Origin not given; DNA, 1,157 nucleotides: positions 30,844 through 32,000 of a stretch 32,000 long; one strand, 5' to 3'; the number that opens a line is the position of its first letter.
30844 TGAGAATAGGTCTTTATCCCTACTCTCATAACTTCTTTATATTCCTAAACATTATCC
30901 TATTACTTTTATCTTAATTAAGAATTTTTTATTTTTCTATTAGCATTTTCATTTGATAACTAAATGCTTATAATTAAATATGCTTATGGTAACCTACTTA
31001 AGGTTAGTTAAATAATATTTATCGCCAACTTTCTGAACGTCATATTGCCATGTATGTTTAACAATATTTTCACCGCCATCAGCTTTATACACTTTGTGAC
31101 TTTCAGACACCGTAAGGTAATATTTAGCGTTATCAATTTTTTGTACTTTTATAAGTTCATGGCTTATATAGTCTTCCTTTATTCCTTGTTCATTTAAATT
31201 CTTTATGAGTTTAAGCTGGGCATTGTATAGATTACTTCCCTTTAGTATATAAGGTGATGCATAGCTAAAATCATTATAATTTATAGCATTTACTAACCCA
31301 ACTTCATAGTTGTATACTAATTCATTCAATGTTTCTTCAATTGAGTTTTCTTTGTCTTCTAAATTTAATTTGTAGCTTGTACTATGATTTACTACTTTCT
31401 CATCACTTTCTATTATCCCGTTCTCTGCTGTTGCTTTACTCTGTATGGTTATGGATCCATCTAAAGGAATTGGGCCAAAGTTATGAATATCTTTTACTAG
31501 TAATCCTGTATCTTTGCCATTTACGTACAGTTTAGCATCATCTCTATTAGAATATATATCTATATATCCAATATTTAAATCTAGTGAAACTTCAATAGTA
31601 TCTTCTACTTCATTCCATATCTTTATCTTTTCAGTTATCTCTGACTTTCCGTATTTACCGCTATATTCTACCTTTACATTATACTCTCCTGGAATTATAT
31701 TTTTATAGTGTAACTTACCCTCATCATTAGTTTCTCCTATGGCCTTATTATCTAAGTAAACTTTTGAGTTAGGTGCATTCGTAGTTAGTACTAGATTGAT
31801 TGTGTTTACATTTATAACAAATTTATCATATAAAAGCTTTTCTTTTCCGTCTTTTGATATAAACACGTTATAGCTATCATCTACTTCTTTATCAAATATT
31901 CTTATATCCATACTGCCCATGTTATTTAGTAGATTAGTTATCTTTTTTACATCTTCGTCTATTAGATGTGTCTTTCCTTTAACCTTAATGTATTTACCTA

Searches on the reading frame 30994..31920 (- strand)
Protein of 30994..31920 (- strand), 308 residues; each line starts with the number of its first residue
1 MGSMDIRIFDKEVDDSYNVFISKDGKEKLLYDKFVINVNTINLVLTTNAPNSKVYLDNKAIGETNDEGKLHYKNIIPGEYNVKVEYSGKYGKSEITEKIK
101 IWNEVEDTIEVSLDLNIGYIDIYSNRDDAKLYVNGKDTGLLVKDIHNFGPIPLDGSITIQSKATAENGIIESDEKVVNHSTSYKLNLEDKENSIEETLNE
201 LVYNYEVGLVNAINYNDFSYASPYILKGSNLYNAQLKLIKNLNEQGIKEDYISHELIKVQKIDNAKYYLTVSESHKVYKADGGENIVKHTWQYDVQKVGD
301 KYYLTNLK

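Call 49: search_protein_families(library=pfam, proteins=[window:30994-31920:-], max_evalue=0.0001)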
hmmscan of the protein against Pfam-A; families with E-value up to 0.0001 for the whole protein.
window:30994-31920:- (308 aa): 3 families
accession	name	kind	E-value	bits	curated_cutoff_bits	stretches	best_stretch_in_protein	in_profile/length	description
PF22820.2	TcaA_3rd_4th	-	3.9e-28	97.6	27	2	118-186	3-72/73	TcaA protein 3rd/4th domain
PF22819.2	TcaA_5th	-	3.2e-21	76.3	23.6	1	195-307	2-114/115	TcaA protein NTF2-like domain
PF08308.17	PEGA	-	4.7e-07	30.1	20.8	0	41-88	2-45/71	PEGA domain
